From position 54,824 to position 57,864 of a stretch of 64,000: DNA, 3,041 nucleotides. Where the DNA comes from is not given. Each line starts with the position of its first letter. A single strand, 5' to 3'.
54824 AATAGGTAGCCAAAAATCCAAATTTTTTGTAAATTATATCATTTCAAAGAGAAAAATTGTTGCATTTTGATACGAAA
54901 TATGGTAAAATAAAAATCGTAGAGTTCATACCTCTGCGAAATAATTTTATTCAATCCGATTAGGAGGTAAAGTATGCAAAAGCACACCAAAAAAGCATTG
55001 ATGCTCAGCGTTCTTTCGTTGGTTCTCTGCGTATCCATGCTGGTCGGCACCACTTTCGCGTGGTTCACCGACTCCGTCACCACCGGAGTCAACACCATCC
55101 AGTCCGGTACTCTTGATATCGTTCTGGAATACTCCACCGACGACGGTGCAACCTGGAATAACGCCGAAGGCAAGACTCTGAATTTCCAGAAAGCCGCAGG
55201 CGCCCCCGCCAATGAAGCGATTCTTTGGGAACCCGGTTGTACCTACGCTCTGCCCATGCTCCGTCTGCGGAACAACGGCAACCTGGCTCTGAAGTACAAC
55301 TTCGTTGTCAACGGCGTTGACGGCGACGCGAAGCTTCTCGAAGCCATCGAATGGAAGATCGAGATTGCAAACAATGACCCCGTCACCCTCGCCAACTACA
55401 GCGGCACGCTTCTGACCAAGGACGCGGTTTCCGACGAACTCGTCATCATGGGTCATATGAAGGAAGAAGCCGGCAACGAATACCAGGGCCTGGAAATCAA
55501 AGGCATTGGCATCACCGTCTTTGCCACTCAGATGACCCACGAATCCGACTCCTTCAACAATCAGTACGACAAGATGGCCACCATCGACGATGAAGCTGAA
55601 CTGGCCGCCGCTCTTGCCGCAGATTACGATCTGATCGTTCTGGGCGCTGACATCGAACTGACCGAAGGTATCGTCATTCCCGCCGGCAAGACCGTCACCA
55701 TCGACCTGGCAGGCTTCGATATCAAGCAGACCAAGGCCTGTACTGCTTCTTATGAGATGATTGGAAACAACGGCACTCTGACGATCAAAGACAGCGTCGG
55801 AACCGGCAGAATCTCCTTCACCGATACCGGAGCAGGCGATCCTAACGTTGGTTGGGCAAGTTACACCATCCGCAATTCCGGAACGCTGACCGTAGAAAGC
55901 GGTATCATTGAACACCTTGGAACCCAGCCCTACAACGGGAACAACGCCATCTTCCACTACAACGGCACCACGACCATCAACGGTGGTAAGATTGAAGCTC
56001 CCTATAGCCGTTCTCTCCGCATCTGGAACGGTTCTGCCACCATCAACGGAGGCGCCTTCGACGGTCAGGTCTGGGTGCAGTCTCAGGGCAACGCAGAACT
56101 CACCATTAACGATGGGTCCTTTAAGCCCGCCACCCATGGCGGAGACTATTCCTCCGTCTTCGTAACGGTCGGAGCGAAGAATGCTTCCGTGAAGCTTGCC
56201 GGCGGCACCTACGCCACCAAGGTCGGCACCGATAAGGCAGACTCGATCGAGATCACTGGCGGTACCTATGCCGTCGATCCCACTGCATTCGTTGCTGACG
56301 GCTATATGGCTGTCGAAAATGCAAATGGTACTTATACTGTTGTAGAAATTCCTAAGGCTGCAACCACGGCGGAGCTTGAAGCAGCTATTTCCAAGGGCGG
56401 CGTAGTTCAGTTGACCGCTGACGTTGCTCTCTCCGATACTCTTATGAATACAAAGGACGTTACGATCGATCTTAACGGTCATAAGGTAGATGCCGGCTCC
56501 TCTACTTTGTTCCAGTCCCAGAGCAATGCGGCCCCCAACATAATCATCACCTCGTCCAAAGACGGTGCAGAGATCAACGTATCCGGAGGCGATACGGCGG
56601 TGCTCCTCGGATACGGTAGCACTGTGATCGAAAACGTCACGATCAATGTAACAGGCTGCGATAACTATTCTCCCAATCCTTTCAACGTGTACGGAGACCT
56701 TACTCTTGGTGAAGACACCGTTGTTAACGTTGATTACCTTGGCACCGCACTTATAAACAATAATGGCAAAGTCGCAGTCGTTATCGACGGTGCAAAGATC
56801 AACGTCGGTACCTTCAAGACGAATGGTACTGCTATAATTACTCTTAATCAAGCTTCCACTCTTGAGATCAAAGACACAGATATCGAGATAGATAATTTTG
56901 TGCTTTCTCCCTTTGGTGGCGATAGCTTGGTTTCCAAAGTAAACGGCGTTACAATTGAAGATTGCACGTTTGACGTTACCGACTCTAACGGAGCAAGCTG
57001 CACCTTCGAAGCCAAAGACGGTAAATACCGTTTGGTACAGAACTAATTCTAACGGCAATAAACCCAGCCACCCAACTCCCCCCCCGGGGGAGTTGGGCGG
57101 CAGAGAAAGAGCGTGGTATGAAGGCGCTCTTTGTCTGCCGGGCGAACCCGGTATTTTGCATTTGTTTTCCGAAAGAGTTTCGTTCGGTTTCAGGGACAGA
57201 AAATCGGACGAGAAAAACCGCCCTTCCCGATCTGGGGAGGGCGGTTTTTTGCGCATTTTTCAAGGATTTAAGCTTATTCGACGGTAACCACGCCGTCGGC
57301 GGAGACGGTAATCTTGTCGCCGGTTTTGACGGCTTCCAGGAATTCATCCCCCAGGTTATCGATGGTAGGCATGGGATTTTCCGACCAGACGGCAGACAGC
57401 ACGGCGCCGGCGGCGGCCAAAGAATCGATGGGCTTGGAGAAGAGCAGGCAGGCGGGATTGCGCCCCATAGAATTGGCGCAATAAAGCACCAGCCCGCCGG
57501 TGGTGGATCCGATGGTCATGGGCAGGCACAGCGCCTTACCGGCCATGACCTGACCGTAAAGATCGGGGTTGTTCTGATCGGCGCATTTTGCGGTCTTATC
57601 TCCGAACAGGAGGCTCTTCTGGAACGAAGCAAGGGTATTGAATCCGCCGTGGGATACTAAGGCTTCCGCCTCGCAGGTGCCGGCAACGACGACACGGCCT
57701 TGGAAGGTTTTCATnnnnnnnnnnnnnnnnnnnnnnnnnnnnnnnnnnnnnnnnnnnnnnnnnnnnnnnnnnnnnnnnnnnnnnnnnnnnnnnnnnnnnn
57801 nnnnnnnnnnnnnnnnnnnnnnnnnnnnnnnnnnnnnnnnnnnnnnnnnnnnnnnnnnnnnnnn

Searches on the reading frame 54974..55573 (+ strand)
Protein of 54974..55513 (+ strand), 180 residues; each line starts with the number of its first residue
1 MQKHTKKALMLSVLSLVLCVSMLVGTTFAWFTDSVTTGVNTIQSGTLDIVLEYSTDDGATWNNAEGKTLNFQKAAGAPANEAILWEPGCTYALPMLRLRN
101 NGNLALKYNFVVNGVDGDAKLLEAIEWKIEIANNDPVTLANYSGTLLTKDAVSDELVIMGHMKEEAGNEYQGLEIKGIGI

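Call 32: find_homologous_proteins(query=window:54974-55513:+, max_evalue=1e-10)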
Query window:54974-55513:+ (180 aa): 516 proteins with E <= 1e-10 among 584 candidates; the best 120 are listed.
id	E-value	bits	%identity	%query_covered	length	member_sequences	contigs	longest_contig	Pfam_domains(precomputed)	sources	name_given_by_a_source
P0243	1.7e-67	245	70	99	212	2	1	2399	-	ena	-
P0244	4.5e-62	227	69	84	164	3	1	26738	-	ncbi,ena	-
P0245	2.1e-57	212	58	99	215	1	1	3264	PF12389.14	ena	-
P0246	5.0e-57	210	59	98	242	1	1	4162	PF12389.14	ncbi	-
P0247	1.5e-56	209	62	90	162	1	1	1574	-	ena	-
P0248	3.4e-56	208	58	99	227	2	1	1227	-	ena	-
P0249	4.4e-56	207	57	99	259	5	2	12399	PF12389.14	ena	-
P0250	6.8e-56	207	61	99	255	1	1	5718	PF12389.14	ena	-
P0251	5.8e-54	201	55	99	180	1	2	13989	-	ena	-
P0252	6.5e-54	200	57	99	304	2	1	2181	PF12389.14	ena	-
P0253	2.1e-53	199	55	99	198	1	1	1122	PF12389.14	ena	-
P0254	2.2e-53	199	57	99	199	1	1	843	PF12389.14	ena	-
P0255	2.4e-53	198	56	98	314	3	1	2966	-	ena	-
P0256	3.2e-53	198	56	99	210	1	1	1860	PF12389.14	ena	-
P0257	4.5e-53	198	57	99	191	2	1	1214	PF12389.14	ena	-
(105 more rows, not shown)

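Call 58: find_encoding_contigs(protein=P0244, flank=4000, max_places=4)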
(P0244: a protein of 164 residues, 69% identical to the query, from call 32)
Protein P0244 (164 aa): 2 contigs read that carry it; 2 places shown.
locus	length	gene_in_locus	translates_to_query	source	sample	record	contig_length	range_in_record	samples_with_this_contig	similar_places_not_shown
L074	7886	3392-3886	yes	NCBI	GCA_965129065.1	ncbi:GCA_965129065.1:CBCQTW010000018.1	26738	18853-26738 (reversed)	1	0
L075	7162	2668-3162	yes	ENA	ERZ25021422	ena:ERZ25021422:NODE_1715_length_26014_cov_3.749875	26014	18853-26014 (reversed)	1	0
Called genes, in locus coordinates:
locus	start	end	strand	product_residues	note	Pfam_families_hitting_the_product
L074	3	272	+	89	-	?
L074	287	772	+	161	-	-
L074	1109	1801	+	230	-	PF02350:Epimerase_2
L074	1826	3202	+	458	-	PF02397:Bac_transf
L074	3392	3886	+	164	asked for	-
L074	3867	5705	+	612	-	-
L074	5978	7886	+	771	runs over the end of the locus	PF00664:ABC_membrane, PF00005:ABC_tran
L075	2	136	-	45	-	?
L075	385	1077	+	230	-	PF02350:Epimerase_2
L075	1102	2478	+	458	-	PF02397:Bac_transf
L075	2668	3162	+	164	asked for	-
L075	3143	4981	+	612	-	-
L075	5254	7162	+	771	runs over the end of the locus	PF00664:ABC_membrane, PF00005:ABC_tran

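Call 59: find_encoding_contigs(protein=P0243, flank=4000, max_places=4)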
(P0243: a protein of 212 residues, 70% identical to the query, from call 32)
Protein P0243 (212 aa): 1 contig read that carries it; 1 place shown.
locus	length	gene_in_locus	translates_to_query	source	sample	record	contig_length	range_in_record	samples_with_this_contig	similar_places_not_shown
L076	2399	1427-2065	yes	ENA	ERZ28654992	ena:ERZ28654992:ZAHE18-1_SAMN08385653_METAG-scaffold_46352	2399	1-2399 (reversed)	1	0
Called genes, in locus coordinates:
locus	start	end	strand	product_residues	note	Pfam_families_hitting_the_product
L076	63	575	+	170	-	-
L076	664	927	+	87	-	-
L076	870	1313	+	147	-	-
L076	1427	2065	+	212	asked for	-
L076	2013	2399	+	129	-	?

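Call 79: predict_structure(alignment_id=A3)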
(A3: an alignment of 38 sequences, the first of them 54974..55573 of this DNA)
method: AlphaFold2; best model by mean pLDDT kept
length: 200 residues; sequences in the alignment: 38
mean_pLDDT: 82.7   pTM: 0.66
mean pLDDT of the five models: 82.7, 79.8, 78.7, 78.0, 77.7
residues with pLDDT >= 90: 80; 70-90: 85; 50-70: 22; < 50: 13
segments of 3 or more residues with pLDDT < 50: 31-42
pLDDT, mean of each block of 10 residues (from residue 1): 72 91 68 42 74 94 90 82 88 94 90 88 93 83 91 94 91 88 80 61
secondary structure, 60 per line:
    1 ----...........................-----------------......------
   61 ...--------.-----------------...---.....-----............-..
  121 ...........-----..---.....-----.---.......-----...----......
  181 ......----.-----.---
elements in order: H5-31 E49-54 E61-63 E90-92 E96-100 E106-117 H119-124 E125-131 E142-146 E156-162 E175-186

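Call 82: fold_search(model_id=the predicted structure, library=pdb)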
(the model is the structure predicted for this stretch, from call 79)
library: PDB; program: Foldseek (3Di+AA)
matches with E <= 10: 1447; with E <= 0.001: 1
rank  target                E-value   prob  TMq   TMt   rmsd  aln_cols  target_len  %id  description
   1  7ueg_A                3.3e-04  1.00  0.39  0.43  12.3       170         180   14  Cryo-EM of bundling pili from Pyrobaculum calidifontis (released 2022-06-29)
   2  2wmp_B                2.5e-03  1.00  0.32  0.46   6.5       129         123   13  Structure of the E. coli chaperone PapD in complex with the pilin domain of the PapGII adhesin (released 2010-08-25)
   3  3jwn_G                7.6e-03  0.99  0.32  0.40   6.7       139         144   13  Complex of FimC, FimF, FimG and FimH (released 2010-06-16)
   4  6bqm                  8.4e-03  0.90  0.18  0.10   9.9        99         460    8  Secreted serine protease VesC from Vibrio cholerae (released 2018-11-28)
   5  1olm_C                9.9e-03  0.89  0.18  0.12   8.2       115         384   11  Supernatant Protein Factor in Complex with RRR-alpha-Tocopherylquinone: A Link between Oxidized Vitamin E and Choleste (released 2004-08-12)
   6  4qxl                  1.2e-02  0.98  0.27  0.43   7.7       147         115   12  Crystal Structure of FLHE (released 2015-01-14)
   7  3ibm_A                1.2e-02  0.30  0.16  0.19  14.6       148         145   11  CRYSTAL STRUCTURE OF cupin 2 domain-containing protein Hhal_0468 FROM Halorhodospira halophila (released 2009-07-28)
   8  5iqo_A                1.3e-02  0.99  0.34  0.45   6.4       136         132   12  Crystal structure of the E. coli type 1 pilus subunit FimG (engineered variant with substitutions Q134E and S138E; N-t (released 2016-07-06)
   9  3p6b_A                1.4e-02  0.23  0.13  0.14  13.2       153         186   11  The crystal structure of CelK CBM4 from Clostridium thermocellum (released 2011-08-24)
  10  2uy6_C                1.5e-02  0.97  0.31  0.40   8.5       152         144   12  Crystal structure of the P pilus rod subunit PapA (released 2007-05-29)
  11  7fe0_A                1.5e-02  0.96  0.28  0.29   7.4       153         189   12  AvmM Catalyzes Macrocyclization in Alchivemycin A Biosynthesis (released 2021-09-01)
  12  4i3g_B                1.5e-02  0.96  0.24  0.08   9.2       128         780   13  Crystal Structure of DesR, a beta-glucosidase from Streptomyces venezuelae in complex with D-glucose. (released 2013-02-20)
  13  5cyl_B                1.5e-02  0.94  0.30  0.20   8.0       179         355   12  Crystal structure of the CupB6 tip adhesin from Pseudomonas aeruginosa (released 2016-10-05)
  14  4bj0_A                1.6e-02  0.30  0.16  0.18  15.8       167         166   10  Xyloglucan binding module (CBM4-2 X2-L110F) in complex with branched xyloses (released 2014-04-23)
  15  8re7_A                1.7e-02  0.51  0.16  0.09  14.8       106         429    8  Aspartyl/Asparaginyl beta-hydroxylase (AspH) R735W variant in complex with Mn, 2-oxoglutarate and a Factor X derived p (released 2024-12-18)
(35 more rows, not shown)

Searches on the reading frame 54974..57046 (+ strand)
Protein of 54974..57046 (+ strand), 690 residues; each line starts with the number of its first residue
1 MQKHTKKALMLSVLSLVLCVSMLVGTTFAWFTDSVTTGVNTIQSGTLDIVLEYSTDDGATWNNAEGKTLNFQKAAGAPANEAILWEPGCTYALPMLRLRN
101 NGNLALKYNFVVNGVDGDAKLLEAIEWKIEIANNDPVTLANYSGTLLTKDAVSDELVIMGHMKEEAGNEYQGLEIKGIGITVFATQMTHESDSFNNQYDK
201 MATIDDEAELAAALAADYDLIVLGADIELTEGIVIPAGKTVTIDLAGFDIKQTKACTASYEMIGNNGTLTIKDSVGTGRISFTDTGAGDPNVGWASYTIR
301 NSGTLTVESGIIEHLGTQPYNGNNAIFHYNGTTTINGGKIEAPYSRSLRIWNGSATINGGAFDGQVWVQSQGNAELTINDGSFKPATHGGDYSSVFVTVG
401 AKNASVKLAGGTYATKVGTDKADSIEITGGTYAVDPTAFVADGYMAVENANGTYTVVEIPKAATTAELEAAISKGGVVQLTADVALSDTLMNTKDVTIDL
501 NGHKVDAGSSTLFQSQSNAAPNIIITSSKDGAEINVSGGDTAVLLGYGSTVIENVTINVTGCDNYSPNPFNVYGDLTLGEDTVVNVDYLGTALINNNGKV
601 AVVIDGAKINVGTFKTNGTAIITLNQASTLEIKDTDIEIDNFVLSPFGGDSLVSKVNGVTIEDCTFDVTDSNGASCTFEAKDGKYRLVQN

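Call 4: search_protein_families(library=pfam, proteins=[window:54974-57046:+], max_evalue=0.01)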
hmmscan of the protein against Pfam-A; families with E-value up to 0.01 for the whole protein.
window:54974-57046:+ (690 aa): 1 family
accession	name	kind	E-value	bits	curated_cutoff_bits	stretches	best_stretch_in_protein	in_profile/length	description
PF12389.13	Peptidase_M73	-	5.6e-07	30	22.5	1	6-52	3-48/196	Camelysin metallo-endopeptidase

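Call 7: find_encoding_contigs(protein=window:54974-57046:+, flank=6000, max_places=10)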
Protein window:54974-57046:+ (690 aa): no gene with exactly this product is on record in the collection.

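Call 10: find_homologous_proteins(query=window:54974-57046:+, max_evalue=0.00001)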
Query window:54974-57046:+ (690 aa): 6374 proteins with E <= 0.00001 among 8000 candidates; the best 120 are listed.
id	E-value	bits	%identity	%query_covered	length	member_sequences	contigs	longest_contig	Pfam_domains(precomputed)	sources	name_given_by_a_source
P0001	0.0e+0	1514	100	100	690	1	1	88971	PF12389.14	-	-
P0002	2.1e-257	874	63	100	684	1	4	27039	-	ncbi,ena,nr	ncbi:MAG: hypothetical protein IJP26_04780 [Clostridia bacterium]|nr:hypothetical protein [Clostridi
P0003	1.4e-186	640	65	69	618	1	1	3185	-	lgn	-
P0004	7.0e-167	575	51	100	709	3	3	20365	-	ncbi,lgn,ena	-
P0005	4.6e-166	572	49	100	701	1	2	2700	-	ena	-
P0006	5.2e-165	569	51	81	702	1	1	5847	-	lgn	-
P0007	1.0e-158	548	57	70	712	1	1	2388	PF13229.13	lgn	-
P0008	1.7e-157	544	49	100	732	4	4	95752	PF12389.14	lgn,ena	-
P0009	4.9e-152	526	70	32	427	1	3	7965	-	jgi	-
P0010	7.5e-152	525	47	100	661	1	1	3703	-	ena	-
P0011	2.8e-151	523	48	100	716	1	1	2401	PF12389.14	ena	-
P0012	4.8e-151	523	69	32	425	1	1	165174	-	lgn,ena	-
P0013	9.0e-147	508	45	93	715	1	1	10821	PF13229.13,PF12389.14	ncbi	-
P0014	1.4e-144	501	46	98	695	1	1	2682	-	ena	-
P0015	1.6e-142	494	45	100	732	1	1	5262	PF12389.14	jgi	-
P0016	4.1e-141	490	45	100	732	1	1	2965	PF12389.14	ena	-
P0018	2.1e-134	468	45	100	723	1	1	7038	PF12389.14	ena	-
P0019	1.6e-129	451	42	100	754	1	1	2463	PF12389.14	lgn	-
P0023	1.9e-120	422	45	81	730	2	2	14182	PF12389.14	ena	-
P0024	1.1e-119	419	45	81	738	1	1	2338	PF12389.14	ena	-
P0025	2.8e-119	418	50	66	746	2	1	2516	PF12389.14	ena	-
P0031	3.7e-104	368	50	45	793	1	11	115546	PF12389.14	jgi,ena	-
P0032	1.8e-102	362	41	85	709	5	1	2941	PF12389.14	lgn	-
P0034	5.4e-102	361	45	70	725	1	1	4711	PF12389.14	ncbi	-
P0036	1.1e-99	353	47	65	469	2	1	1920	PF12389.14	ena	-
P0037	6.9e-98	347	60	32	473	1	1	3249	PF12389.14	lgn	-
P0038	1.0e-97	346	50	48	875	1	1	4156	PF12389.14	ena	-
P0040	2.7e-95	338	37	100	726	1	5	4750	PF12389.14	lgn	-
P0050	3.8e-84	302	37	84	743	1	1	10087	PF12389.14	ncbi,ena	-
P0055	9.1e-83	297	40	70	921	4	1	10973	PF12389.14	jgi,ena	-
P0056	1.1e-81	293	75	30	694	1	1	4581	PF12389.14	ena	-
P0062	8.3e-80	287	36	73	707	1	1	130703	PF12389.14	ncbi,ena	-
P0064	2.5e-79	286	42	73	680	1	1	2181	PF12389.14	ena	-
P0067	1.1e-78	284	69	29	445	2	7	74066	PF12389.14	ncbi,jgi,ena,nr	ncbi:MAG: hypothetical protein E7453_01165 [Ruminococcaceae bacterium]|nr:hypothetical protein [Osci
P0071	2.4e-77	279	38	69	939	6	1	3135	PF12389.14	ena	-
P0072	3.2e-77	279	38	80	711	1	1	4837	PF12389.14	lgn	-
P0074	8.7e-77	277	39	76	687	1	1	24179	PF12389.14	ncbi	-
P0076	5.8e-76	275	40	75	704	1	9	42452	PF12389.14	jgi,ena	-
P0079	1.0e-75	274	40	75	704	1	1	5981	PF12389.14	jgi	-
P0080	1.2e-75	274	37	86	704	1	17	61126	PF12389.14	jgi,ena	-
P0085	5.9e-75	271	40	62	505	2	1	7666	PF12389.14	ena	-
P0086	1.5e-74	270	38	74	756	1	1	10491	PF12389.14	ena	-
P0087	1.6e-74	270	37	72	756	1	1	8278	PF12389.14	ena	-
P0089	2.1e-74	269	39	73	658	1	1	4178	PF13229.13,PF12389.14,PF05048.20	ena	-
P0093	6.0e-74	268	40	74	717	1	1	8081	PF12389.14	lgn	-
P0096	1.0e-73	267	40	73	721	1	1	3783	PF12389.14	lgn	-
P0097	1.3e-73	267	43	59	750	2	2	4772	PF12389.14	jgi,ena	-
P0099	3.2e-73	265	64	30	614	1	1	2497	PF05342.20,PF12389.14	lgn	-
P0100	4.2e-73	265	35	92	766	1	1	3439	PF12389.14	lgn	-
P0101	4.6e-73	265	64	30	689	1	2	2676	PF12389.14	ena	-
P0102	9.2e-73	264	41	70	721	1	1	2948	PF12389.14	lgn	-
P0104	1.4e-72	263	43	59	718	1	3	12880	PF12389.14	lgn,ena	-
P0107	5.1e-72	261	63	29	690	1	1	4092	PF13229.13,PF12389.14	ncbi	-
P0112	1.2e-71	260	60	29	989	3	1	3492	PF12389.14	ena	-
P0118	9.7e-71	257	36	96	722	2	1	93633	PF13229.13,PF12389.14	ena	-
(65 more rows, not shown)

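Call 11: find_encoding_contigs(protein=P0002, flank=6000, max_places=10)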
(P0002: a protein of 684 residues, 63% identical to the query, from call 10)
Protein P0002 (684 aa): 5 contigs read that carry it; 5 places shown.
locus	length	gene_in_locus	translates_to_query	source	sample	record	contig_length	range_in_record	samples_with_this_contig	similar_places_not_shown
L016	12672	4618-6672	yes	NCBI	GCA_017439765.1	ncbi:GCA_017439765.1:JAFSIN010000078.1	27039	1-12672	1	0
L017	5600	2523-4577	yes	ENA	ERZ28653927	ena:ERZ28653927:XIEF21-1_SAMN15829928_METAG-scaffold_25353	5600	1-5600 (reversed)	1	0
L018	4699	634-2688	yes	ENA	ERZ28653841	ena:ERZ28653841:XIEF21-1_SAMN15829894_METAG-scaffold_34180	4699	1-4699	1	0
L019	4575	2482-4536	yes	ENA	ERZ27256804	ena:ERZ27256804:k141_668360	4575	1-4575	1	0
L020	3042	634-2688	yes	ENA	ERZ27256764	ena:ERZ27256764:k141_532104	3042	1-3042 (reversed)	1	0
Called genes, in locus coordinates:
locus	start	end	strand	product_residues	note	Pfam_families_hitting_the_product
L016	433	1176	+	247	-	-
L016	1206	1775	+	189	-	-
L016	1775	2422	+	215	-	-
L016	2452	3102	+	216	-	-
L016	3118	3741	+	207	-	PF10502:Peptidase_S26 (weak)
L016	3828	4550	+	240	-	-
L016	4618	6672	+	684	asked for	-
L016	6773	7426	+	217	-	-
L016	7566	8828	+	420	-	PF00999:Na_H_Exchanger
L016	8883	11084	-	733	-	PF01138:RNase_PH, PF03725:RNase_PH_C, PF13083:KH_KhpA-B (faint), PF03726:PNPase, PF01138:RNase_PH, PF00013:KH_1, PF00575:S1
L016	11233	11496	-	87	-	PF00312:Ribosomal_S15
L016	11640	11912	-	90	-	-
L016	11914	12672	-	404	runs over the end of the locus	PF01676:Metalloenzyme, PF10143:PhosphMutase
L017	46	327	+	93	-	-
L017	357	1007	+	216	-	-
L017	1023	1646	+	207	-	PF10502:Peptidase_S26 (weak)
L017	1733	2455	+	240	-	-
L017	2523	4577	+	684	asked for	-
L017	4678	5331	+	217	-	-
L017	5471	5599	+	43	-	?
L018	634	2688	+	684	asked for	-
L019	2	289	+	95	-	?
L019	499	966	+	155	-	-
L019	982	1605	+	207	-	PF10502:Peptidase_S26 (weak)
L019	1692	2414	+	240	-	-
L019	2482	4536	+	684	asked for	-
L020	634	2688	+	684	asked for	-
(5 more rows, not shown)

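Call 12: find_encoding_contigs(protein=P0004, flank=6000, max_places=10)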
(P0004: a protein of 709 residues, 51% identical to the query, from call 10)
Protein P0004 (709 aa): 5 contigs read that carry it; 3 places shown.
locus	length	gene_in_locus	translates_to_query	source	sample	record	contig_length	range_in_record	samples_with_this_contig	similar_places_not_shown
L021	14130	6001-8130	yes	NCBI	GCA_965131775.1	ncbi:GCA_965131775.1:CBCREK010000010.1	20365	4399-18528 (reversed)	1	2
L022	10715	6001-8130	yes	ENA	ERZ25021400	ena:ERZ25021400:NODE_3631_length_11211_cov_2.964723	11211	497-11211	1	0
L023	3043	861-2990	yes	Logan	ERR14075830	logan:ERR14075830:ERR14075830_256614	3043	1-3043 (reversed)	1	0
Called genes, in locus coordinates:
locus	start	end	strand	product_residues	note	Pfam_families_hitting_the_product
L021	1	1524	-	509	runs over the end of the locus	-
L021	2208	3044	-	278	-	-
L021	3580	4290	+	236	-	-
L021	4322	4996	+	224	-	-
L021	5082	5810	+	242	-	-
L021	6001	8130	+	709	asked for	-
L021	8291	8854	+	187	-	-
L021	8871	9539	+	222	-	-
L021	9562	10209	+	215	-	-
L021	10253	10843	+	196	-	-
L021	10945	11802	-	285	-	PF02311:AraC_binding, PF21621:MPI_cupin_dom (faint), PF07883:Cupin_2 (weak), PF00165:HTH_AraC (weak), PF12833:HTH_18, PF00165:HTH_AraC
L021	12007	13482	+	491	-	PF02952:Fucose_iso_C (weak)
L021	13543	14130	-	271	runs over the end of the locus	PF00596:Aldolase_II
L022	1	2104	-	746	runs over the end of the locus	-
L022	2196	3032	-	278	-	-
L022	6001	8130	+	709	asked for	-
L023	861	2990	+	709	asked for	-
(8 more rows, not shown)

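Call 13: find_encoding_contigs(protein=P0008, flank=6000, max_places=10)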
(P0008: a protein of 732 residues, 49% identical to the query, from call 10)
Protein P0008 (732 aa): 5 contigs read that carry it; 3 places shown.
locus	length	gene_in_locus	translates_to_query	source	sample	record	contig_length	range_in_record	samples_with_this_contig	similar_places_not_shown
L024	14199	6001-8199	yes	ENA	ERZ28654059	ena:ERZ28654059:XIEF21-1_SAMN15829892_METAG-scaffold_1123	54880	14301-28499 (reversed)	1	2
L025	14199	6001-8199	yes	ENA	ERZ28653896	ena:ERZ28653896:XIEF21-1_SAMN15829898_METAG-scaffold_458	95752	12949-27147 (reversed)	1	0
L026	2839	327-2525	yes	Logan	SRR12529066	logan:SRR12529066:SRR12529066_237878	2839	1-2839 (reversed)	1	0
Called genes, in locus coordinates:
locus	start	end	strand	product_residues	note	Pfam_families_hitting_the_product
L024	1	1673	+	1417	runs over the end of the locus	PF17802:SpaA (weak), PF05738:Cna_B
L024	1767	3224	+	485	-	PF16569:GramPos_pilinBB (weak), PF17802:SpaA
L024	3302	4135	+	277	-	PF04203:Sortase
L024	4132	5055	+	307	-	PF05738:Cna_B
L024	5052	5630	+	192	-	-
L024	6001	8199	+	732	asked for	PF12389:Peptidase_M73 (weak)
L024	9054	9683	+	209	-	-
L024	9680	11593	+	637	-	PF00239:Resolvase, PF07508:Recombinase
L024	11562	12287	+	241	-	-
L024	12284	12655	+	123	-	-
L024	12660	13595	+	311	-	-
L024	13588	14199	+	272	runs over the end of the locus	PF20188:DUF6551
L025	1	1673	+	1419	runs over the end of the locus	PF17802:SpaA (weak), PF05738:Cna_B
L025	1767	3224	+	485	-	PF16569:GramPos_pilinBB (weak), PF17802:SpaA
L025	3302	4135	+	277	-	PF04203:Sortase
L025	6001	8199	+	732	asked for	PF12389:Peptidase_M73 (weak)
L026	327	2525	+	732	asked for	PF12389:Peptidase_M73 (weak)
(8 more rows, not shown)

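Call 57: search_protein_families(library=ncbifam, proteins=[window:54974-57046:+], max_evalue=0.001)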
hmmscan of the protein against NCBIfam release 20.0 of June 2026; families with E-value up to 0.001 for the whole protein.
window:54974-57046:+ (690 aa): 1 family
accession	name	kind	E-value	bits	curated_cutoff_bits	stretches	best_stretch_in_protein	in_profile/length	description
TIGR04088.1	cognate_SipW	domain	1e-05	25.6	19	1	16-47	3-34/34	SipW-dependent-type signal peptide-containing protein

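Call 64: search_solved_structures(query=window:54974-57046:+, max_evalue=0.01)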
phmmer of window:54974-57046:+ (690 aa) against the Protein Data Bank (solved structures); distinct sequences matched with E-value up to 0.01: 0.

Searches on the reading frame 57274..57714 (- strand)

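Call 18: search_protein_families(library=pfam, proteins=[window:57274-57714:-], max_evalue=0.001)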
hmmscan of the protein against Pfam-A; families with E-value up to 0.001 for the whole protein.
window:57274-57714:- (146 aa): 1 family
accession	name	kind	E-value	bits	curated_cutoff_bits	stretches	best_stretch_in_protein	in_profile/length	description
PF01989.23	AcnX_swivel_put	-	7e-12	45.5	27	1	47-108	16-76/80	Aconitase X swivel domain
